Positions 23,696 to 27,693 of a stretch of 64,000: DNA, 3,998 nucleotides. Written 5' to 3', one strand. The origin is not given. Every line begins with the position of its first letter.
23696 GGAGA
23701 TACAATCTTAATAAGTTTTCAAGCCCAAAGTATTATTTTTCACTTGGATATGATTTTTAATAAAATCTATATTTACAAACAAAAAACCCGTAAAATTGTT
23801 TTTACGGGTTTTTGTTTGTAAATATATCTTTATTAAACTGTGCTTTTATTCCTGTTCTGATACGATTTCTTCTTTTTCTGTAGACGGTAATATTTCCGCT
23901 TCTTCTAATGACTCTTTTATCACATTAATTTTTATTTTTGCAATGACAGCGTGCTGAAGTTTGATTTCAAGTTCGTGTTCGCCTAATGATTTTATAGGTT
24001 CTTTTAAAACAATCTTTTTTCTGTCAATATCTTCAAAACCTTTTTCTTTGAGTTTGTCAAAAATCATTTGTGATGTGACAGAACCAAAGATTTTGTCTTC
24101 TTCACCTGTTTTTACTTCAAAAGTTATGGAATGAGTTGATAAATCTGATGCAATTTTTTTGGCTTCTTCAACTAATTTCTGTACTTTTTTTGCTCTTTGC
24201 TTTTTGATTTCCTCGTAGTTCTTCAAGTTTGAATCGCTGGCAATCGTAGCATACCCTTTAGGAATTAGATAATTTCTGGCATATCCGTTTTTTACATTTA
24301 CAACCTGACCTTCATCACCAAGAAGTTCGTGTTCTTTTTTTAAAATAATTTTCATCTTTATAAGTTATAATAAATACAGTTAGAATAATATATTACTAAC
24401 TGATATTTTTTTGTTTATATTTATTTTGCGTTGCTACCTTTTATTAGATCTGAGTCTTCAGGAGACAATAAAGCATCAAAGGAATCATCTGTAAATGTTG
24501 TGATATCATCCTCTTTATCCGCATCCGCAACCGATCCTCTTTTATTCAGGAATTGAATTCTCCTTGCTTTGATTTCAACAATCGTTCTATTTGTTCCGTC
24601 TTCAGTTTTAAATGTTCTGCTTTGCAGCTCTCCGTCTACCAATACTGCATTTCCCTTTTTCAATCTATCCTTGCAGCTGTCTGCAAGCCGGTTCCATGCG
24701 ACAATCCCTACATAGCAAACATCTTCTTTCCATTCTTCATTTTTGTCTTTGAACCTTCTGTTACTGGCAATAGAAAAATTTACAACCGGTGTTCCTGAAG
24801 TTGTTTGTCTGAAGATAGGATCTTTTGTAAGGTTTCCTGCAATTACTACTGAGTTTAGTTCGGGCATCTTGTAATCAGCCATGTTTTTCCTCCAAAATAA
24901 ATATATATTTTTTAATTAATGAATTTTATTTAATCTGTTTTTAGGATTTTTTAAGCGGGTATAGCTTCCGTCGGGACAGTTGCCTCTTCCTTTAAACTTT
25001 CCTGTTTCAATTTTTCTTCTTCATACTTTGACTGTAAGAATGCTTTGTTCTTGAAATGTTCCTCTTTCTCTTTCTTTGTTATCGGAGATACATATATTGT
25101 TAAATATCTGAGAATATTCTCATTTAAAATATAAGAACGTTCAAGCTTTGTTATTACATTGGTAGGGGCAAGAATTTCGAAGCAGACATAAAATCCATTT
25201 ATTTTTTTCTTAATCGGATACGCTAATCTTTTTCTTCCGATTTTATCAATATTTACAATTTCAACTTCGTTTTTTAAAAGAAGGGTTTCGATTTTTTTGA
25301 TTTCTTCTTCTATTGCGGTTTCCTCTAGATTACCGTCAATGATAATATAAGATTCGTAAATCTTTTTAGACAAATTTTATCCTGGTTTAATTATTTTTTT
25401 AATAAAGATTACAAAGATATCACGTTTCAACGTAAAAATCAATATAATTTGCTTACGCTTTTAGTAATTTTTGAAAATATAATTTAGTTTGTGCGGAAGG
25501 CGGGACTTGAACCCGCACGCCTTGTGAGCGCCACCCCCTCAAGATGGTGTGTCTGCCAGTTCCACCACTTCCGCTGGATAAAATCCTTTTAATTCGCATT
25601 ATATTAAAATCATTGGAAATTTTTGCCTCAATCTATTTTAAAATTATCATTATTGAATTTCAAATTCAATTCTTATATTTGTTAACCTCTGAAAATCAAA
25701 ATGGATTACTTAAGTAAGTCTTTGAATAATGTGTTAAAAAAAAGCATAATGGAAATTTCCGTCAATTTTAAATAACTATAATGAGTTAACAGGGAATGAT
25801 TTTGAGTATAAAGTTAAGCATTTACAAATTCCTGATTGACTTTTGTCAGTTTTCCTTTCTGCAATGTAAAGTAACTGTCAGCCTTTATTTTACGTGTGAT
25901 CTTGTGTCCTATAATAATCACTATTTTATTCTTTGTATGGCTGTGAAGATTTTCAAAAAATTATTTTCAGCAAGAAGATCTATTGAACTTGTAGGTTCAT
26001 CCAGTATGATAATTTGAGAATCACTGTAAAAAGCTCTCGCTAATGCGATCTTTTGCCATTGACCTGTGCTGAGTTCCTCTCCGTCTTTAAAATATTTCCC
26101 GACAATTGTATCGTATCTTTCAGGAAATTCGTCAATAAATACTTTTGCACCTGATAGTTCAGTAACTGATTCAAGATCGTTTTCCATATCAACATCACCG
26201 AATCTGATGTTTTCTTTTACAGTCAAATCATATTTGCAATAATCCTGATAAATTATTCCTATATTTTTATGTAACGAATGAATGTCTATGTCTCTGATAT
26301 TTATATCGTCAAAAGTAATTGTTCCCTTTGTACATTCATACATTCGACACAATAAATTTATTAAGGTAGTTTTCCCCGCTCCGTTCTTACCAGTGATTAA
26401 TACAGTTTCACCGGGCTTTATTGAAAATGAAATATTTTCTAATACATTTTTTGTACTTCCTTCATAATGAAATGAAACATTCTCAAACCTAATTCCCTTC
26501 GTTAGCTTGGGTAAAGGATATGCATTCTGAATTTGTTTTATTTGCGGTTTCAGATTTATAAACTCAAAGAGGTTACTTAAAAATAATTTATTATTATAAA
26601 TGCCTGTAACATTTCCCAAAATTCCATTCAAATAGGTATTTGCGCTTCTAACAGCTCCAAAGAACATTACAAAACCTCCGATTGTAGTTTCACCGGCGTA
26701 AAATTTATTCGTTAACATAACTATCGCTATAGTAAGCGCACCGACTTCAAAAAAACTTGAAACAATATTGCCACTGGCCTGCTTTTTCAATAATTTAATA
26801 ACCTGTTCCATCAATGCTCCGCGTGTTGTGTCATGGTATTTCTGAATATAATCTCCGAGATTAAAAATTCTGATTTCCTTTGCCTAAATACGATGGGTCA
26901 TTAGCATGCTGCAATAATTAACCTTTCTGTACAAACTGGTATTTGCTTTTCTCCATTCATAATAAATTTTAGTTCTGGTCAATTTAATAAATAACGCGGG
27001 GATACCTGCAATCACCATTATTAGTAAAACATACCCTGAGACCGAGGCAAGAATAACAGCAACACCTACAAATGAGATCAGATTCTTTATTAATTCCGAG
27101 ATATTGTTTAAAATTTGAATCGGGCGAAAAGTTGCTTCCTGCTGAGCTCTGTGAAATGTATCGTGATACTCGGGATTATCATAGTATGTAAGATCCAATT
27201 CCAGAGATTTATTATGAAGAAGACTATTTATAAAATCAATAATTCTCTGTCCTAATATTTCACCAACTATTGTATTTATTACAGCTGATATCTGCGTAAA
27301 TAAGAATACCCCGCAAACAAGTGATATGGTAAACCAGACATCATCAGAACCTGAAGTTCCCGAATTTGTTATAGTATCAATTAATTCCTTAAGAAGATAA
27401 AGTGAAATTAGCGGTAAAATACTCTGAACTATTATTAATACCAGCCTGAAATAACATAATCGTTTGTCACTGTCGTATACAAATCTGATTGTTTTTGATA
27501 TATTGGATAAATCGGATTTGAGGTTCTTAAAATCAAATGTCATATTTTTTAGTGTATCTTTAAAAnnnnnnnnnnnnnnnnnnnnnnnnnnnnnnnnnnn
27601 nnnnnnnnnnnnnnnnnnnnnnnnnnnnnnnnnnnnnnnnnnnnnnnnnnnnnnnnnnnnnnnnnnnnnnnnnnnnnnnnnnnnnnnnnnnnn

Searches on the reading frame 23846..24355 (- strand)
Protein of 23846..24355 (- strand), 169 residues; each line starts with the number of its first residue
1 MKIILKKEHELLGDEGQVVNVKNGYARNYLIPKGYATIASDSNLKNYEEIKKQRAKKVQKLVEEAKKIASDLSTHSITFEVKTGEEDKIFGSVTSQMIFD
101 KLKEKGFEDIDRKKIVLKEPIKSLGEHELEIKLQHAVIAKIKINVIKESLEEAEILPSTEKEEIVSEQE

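Call 19: search_protein_families(library=pfam, proteins=[window:23846-24355:-], max_evalue=0.001)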
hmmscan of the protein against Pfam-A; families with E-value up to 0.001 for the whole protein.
window:23846-24355:- (169 aa): 2 families
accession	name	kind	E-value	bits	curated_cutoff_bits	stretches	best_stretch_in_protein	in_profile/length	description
PF03948.19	Ribosomal_L9_C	-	3e-25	88.9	23.2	1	63-146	1-85/86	Ribosomal protein L9, C-terminal domain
PF01281.25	Ribosomal_L9_N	-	1.7e-20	72.7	20.7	1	1-47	1-47/47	Ribosomal protein L9, N-terminal domain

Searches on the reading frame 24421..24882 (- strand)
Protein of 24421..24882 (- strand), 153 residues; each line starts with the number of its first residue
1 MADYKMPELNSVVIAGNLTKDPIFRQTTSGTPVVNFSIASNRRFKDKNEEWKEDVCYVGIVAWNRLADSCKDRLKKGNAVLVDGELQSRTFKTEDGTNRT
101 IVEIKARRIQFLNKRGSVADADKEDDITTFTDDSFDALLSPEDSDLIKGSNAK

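Call 19: search_protein_families(library=pfam, proteins=[window:24421-24882:-], max_evalue=0.001)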
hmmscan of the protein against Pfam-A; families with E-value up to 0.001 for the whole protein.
window:24421-24882:- (153 aa): 1 family
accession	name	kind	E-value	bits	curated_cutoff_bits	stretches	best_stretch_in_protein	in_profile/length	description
PF00436.31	SSB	-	3e-32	111.2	26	1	9-112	1-104/104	Single-strand binding protein family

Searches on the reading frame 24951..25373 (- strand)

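Call 19: search_protein_families(library=pfam, proteins=[window:24951-25373:-], max_evalue=0.001)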
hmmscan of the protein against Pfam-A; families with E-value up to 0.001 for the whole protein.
window:24951-25373:- (140 aa): 1 family
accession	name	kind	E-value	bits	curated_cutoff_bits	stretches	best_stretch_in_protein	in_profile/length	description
PF01250.22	Ribosomal_S6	-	1.6e-23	83.2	27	1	6-93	2-89/90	Ribosomal protein S6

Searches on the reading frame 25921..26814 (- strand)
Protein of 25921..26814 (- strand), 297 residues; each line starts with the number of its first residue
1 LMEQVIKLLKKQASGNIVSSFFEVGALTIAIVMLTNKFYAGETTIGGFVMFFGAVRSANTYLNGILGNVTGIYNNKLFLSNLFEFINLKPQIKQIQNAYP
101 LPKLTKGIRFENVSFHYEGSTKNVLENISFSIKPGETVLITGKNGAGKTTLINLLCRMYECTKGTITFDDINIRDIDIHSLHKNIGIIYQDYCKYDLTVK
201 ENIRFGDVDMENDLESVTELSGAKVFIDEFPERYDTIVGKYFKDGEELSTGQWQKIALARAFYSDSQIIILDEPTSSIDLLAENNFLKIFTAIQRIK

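Call 19: search_protein_families(library=pfam, proteins=[window:25921-26814:-], max_evalue=0.001)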
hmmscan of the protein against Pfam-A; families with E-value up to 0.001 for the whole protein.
window:25921-26814:- (297 aa): 8 families
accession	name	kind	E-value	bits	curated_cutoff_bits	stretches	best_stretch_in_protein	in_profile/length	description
PF00005.33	ABC_tran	-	1.4e-33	116.9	25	1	125-276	1-137/137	ABC transporter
PF13304.12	AAA_21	-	4.8e-06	27.3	27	0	139-155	3-19/304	AAA domain, putative AbiEii toxin, Type IV TA system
PF13476.12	AAA_23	-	2.3e-05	25.6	27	1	127-223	14-87/201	AAA domain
PF13555.12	AAA_29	-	0.00029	21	27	1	130-152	17-39/61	P-loop containing region of AAA domain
PF02367.23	TsaE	-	0.00036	20.9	26.6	1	119-163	5-49/128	Threonylcarbamoyl adenosine biosynthesis protein TsaE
PF20720.3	nSTAND3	-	0.00048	20.3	27.2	0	136-176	18-57/155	Novel STAND NTPase 3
PF00735.24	Septin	-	0.00056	19.7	26.2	1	137-212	6-80/280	Septin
PF13175.12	AAA_15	-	0.00096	19.3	32.1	0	126-198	15-90/374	AAA ATPase domain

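Call 69: search_protein_families(library=ncbifam, proteins=[window:25921-26814:-], max_evalue=0.001)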
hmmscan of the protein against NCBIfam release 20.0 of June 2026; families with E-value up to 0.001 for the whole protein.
window:25921-26814:- (297 aa): 189 families (the best 25 are shown)
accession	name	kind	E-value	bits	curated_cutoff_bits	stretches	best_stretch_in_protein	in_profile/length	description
NF010178.0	PRK13657.1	equivalog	1.5e-55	188.8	733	1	28-287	253-511/588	glucan ABC transporter ATP-binding protein/ permease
TIGR03375.1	type_I_sec_LssB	subfamily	3.2e-53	181.1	693.1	1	35-292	393-648/696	type I secretion system permease/ATPase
TIGR02203.1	MsbA_lipidA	equivalog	9.4e-50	169.7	602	1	10-284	236-507/572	lipid A export permease/ATP-binding protein MsbA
TIGR00958.1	3a01208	subfamily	8.4e-49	166.5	874.6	1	40-285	412-655/711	antigen peptide transporter 2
TIGR02204.1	MsbA_rel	hypoth_equivalog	3.2e-48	164.7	780.4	1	33-285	267-514/576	ABC transporter, permease/ATP-binding protein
NF045513.1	HepA_fam_ABC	equivalog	6.3e-48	163.6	725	1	23-284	285-547/610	heterocyst formation ABC transporter subunit HepA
TIGR02857.1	CydD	equivalog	8.4e-47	160.3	435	1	80-293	295-504/529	thiol reductant ABC exporter subunit CydD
TIGR01192.1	chvA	subfamily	9.9e-46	156.5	585.4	1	30-288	257-512/585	glucan export ABC transporter ATP-binding protein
TIGR01846.1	type_I_sec_HlyB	subfamily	1.2e-43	149.4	725.55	1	90-293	438-639/694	type I secretion system permease/ATPase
TIGR01842.1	type_I_sec_PrtD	subfamily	4e-43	147.8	510.15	1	91-294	300-501/544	type I secretion system permease/ATPase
NF008381.0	PRK11176.1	equivalog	1.6e-41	142.4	867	1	2-294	238-527/582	lipid A ABC transporter ATP-binding protein/permease MsbA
NF052233.1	CphA_assoc_ABC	equivalog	6.1e-41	140.6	880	1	22-288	424-685/766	cyanophycin metabolism-associated ABC transporter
TIGR02868.1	CydC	equivalog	7.2e-40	137.1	329.05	1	94-291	321-515/530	thiol reductant ABC exporter subunit CydC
NF008364.0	PRK11160.1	equivalog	7.3e-36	123.9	630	1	82-293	314-522/575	heme ABC transporter ATP-binding protein/permease CydC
TIGR01193.1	bacteriocin_ABC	subfamily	2.2e-35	122.4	523.85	1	40-290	406-654/708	peptide cleavage/export ABC transporter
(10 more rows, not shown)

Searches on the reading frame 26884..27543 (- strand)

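Call 19: search_protein_families(library=pfam, proteins=[window:26884-27543:-], max_evalue=0.001)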
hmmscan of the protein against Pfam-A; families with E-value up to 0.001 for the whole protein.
window:26884-27543:- (219 aa): 1 family
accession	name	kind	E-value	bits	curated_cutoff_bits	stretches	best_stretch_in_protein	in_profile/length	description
PF00664.28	ABC_membrane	-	5.3e-07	30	28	1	34-123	5-94/274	ABC transporter transmembrane region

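Call 69: search_protein_families(library=ncbifam, proteins=[window:26884-27543:-], max_evalue=0.001)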
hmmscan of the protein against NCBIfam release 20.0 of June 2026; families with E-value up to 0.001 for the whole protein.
window:26884-27543:- (219 aa): 3 families
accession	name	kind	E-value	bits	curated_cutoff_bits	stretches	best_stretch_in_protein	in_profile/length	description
NF045998.1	cleave_ABC_plasm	equivalog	4.7e-10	38.4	500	1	7-200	133-322/673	Mbov_0121 family peptidase domain-containing ABC transporter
TIGR02204.1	MsbA_rel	hypoth_equivalog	1.7e-06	27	780.4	1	15-186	6-173/576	ABC transporter, permease/ATP-binding protein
TIGR00958.1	3a01208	subfamily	0.00026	19.4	874.6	1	23-187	156-317/711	antigen peptide transporter 2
